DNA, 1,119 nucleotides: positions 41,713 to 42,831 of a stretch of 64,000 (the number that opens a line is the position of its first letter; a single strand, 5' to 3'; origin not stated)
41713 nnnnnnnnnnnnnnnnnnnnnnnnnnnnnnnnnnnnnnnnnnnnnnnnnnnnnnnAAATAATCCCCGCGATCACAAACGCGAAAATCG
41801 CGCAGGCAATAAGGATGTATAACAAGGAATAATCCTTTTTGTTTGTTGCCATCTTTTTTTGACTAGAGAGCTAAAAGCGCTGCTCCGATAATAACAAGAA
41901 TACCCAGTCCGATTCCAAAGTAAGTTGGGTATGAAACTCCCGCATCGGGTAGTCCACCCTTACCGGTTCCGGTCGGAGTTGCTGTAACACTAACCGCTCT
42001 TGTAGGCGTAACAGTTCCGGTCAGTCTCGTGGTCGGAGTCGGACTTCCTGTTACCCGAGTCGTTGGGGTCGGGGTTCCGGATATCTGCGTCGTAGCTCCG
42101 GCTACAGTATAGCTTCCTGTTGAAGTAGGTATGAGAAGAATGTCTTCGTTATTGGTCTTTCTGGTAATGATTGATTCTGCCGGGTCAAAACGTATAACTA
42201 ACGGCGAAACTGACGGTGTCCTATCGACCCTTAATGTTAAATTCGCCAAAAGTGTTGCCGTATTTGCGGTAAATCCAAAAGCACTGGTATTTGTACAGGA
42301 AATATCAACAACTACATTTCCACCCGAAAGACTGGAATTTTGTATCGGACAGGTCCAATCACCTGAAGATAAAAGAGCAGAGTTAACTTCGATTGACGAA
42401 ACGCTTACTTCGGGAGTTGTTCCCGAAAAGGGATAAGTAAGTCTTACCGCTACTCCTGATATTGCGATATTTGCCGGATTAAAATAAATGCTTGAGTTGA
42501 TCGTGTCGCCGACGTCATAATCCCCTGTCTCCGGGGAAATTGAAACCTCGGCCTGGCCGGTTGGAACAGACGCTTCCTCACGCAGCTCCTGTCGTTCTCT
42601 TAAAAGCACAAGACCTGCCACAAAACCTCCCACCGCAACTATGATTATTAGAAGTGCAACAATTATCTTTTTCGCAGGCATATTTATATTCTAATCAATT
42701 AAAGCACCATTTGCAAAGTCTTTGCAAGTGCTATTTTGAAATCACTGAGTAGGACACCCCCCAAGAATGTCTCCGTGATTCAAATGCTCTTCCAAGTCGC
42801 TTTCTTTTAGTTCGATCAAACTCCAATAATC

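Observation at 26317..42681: Cellulosome-like cohesin-dockerin cell-surface assembly locus in a low-GC, apparently CPR-like genome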

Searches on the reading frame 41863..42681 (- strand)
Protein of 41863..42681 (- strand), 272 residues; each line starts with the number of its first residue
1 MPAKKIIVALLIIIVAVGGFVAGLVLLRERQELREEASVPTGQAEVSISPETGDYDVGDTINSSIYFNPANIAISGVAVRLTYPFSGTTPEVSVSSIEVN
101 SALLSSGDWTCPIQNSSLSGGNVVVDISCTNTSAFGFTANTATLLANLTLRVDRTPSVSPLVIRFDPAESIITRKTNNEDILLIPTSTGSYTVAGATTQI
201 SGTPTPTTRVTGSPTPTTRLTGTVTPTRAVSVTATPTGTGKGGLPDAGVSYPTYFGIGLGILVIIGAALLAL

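Call 3: search_protein_families(library=pfam, proteins=[window:41863-42681:-], max_evalue=0.1)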
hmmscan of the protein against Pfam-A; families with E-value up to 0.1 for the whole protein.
window:41863-42681:- (272 aa): 0 families

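Call 30: find_homologous_proteins(query=window:41863-42681:-, max_evalue=0.001)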
Query window:41863-42681:- (272 aa): 211 proteins with E <= 0.001 among 8000 candidates; the best 120 are listed.
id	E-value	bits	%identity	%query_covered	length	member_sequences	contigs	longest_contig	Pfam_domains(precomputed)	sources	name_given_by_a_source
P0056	9.7e-162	555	99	100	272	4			-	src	-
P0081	2.8e-142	491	87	100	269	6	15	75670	-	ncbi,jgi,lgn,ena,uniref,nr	ncbi:MAG: Mucin related 82C [Candidatus Woesebacteria bacterium GW2011_GWB1_39_10b]|uniref:Mucin rel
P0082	1.6e-117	410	72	100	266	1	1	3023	-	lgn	-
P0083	1.5e-114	400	70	100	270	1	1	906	-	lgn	-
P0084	2.0e-114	400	69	100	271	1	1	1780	-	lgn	-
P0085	1.1e-113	397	69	100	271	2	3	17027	-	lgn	-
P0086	6.2e-113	395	72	100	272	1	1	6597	-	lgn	-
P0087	3.4e-112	392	69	100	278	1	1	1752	-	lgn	-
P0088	1.9e-111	390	70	100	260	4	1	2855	-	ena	-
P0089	5.5e-111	388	69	100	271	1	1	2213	-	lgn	-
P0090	3.3e-110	386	71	100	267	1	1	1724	-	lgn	-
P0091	1.4e-109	384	69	100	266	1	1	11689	-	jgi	-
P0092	8.8e-109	381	69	100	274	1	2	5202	-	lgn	-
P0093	2.8e-108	380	65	100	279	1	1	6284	-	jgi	jgi:hypothetical protein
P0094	5.3e-108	379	67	100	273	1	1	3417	-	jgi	jgi:hypothetical protein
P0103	1.1e-104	368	67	100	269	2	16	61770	-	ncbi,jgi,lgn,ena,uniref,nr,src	ncbi:MAG: hypothetical protein US60_C0006G0029 [Microgenomates group bacterium GW2011_GWC1_37_8]|uni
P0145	2.0e-96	341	63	100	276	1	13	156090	-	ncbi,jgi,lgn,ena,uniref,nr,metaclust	ncbi:hypothetical protein A2686_02805 [Candidatus Woesebacteria bacterium RIFCSPHIGHO2_01_FULL_38_10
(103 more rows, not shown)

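Call 33: search_solved_structures(query=A2, max_evalue=10)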
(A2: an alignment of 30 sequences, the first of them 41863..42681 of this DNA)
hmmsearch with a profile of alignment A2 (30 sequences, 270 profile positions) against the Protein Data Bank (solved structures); distinct sequences matched with E-value up to 10: 5.
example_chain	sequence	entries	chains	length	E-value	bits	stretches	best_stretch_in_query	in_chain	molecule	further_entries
1viw_B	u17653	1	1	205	0.2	14.2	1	111-221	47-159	ALPHA-AMYLASE-INHIBITOR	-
1dhk_B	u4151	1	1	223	0.24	13.9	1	111-220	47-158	BEAN LECTIN-LIKE INHIBITOR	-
6olg_A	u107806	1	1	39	0.88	12.1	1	240-269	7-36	Cadherin-1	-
2ys4_A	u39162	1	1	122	1.1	11.7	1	46-72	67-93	Hydrocephalus-inducing protein homolog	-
6ole_y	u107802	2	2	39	1.8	11.1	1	241-269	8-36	Cadherin-1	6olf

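Call 42: predict_structure(alignment_id=A2)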
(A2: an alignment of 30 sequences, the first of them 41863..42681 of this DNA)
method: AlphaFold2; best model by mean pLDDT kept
length: 272 residues; sequences in the alignment: 30
mean_pLDDT: 78.3   pTM: 0.60
mean pLDDT of the five models: 78.3, 77.2, 74.5, 74.1, 71.1
residues with pLDDT >= 90: 154; 70-90: 41; 50-70: 23; < 50: 54
segments of 3 or more residues with pLDDT < 50: 37-39, 202-252
pLDDT, mean of each block of 10 residues (from residue 1): 86 93 82 53 88 95 97 96 93 96 92 93 96 93 97 91 94 93 94 75 40 37 33 33 40 58 80 70
secondary structure, 60 per line:
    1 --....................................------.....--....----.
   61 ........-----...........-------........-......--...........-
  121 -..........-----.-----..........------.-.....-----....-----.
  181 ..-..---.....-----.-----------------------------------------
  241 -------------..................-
elements in order: H3-38 E45-49 E52-55 E60-68 E74-84 E92-99 H101-106 E109-119 E122-131 E143-152 E161-165 E171-174 E180-182 E189-193 H254-271

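Call 45: fold_search(model_id=the predicted structure, library=pdb)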
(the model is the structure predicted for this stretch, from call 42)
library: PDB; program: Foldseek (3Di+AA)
matches with E <= 10: 1995; with E <= 0.001: 38
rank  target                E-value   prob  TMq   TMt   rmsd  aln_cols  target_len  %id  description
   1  6kgc_A                1.2e-09  1.00  0.42  0.74   3.8       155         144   17  Crystal structure of CaDoc0917(R49D)-CaCohA2 complex at pH 5.4 (released 2020-07-08)
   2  6kgf_C                2.3e-09  1.00  0.43  0.73   3.8       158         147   16  Crystal structure of CaDoc0917(R16D)-CaCohA2 complex at pH 8.2 (released 2020-07-08)
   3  6kgd_A                3.5e-09  1.00  0.42  0.73   3.8       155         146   17  Crystal structure of CaDoc0917(R49D)-CaCohA2 complex at pH 8.0 (released 2020-07-08)
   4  6kgf_A                3.7e-09  1.00  0.42  0.73   3.9       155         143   16  Crystal structure of CaDoc0917(R16D)-CaCohA2 complex at pH 8.2 (released 2020-07-08)
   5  6kge_A                5.5e-09  1.00  0.42  0.74   3.9       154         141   16  Crystal structure of CaDoc0917(R16D)-CaCohA2 complex at pH 5.5 (released 2020-07-08)
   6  6kg8_MODEL_1_A        1.6e-08  1.00  0.40  0.64   4.3       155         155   17  Solution structure of CaCohA2 from Clostridium acetobutylicum (released 2020-07-08)
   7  4ums                  3.8e-08  1.00  0.39  0.64   6.4       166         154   17  The crystal structure of the seventh ScaB type I cohesin from Pseudobacteroides cellulosolvens (released 2015-05-06)
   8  4dh2_C                7.3e-08  1.00  0.40  0.64   4.2       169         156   17  Crystal structure of Coh-OlpC(Cthe_0452)-Doc435(Cthe_0435) complex: A novel type I Cohesin-Dockerin complex from Clost (released 2012-11-28)
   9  4uyq_A                1.3e-07  1.00  0.41  0.72   3.8       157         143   16  High resolution structure of the third cohesin ScaC in complex with the ScaB dockerin with a mutation in the C-termina (released 2015-04-15)
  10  4dh2_A                1.9e-07  1.00  0.41  0.64   4.3       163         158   16  Crystal structure of Coh-OlpC(Cthe_0452)-Doc435(Cthe_0435) complex: A novel type I Cohesin-Dockerin complex from Clost (released 2012-11-28)
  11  4uyp_C                3.1e-07  1.00  0.42  0.72   3.8       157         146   16  High resolution structure of the third cohesin ScaC in complex with the ScaB dockerin with a mutation in the N-termina (released 2015-04-15)
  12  1g1k_A                3.2e-07  1.00  0.39  0.68   3.9       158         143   16  COHESIN MODULE FROM THE CELLULOSOME OF CLOSTRIDIUM CELLULOLYTICUM (released 2000-11-22)
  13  4uyp_A                1.2e-06  1.00  0.40  0.69   3.9       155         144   15  High resolution structure of the third cohesin ScaC in complex with the ScaB dockerin with a mutation in the N-termina (released 2015-04-15)
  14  4n2o_H                1.4e-06  1.00  0.36  0.48   8.1       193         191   13  Structure of a novel autonomous cohesin protein from Ruminococcus flavefaciens (released 2013-12-18)
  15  4n2o_B                1.4e-06  1.00  0.35  0.47   8.2       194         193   13  Structure of a novel autonomous cohesin protein from Ruminococcus flavefaciens (released 2013-12-18)
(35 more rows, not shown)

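Call 52: search_protein_families(library=ncbifam, proteins=[window:41863-42681:-], max_evalue=0.01)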
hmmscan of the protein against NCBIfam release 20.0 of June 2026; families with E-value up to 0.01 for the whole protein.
window:41863-42681:- (272 aa): 0 families

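Call 91: find_encoding_contigs(protein=P0103, flank=9000, max_places=1)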
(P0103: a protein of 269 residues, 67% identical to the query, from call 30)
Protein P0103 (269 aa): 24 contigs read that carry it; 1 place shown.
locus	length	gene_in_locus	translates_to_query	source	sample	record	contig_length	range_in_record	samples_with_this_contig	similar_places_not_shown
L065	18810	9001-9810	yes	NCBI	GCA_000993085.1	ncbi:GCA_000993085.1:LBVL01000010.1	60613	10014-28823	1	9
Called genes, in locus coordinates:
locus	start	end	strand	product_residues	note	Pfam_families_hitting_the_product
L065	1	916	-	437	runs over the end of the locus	-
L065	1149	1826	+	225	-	PF00027:cNMP_binding, PF13545:HTH_Crp_2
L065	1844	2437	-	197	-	-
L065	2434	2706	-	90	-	-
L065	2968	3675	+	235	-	-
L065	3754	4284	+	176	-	PF01551:Peptidase_M23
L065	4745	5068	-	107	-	-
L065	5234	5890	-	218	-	-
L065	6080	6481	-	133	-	PF01371:Trp_repressor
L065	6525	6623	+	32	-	-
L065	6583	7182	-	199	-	PF00625:Guanylate_kin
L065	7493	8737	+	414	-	PF00534:Glycos_transf_1, PF13692:Glyco_trans_1_4 (weak)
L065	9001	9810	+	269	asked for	-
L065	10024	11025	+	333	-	PF09587:PGA_cap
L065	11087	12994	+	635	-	-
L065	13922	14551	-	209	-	PF02163:Peptidase_M50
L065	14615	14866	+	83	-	PF00830:Ribosomal_L28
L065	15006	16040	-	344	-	PF00551:Formyl_trans_N, PF02911:Formyl_trans_C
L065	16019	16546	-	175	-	PF01327:Pep_deformylase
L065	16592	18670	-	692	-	PF04932:Wzy_C, PF25063:ARM_TT21_C (faint), PF07719:TPR_2 (faint), PF13181:TPR_8 (faint), PF13424:TPR_12 (faint), PF00515:TPR_1 (weak), PF13432:TPR_16 (weak), PF14559:TPR_19 (weak), +5 more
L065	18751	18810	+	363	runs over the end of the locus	PF06723:MreB_Mbl, PF25216:Volactin (faint), PF00012:HSP70, PF11104:PilM_2 (faint), PF14450:FtsA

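Call 92: find_encoding_contigs(protein=P0145, flank=9000, max_places=1)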
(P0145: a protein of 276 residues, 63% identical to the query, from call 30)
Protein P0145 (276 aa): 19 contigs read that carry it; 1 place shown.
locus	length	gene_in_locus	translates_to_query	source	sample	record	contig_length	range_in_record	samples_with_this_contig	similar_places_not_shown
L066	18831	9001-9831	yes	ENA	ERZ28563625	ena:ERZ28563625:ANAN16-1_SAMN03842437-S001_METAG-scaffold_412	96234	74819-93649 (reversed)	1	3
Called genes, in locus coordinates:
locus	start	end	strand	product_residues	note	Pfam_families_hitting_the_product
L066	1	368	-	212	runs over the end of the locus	-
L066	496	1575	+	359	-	-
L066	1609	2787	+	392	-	-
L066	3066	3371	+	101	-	-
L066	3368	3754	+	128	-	PF01850:PIN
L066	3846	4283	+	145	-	-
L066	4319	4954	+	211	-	-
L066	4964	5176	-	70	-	-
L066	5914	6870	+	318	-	PF01368:DHH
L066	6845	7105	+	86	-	-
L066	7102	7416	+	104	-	-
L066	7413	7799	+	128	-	-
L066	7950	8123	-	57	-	PF00471:Ribosomal_L33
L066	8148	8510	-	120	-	PF05635:23S_rRNA_IVP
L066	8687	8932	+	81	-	-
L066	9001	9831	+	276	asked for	-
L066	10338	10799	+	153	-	PF13650:Asp_protease_2 (weak), PF13975:gag-asp_proteas (weak)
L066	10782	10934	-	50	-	-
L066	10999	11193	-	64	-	-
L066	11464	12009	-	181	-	-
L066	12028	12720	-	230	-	PF03462:PCRF, PF00472:RF-1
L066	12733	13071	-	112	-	PF01197:Ribosomal_L31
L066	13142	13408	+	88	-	-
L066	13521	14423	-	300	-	PF00892:EamA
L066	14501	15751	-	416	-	PF13393:tRNA-synt_His, PF00587:tRNA-synt_2b, PF03129:HGTP_anticodon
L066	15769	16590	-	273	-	-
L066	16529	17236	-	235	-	PF02585:PIG-L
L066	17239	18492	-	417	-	-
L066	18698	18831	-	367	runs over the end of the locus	-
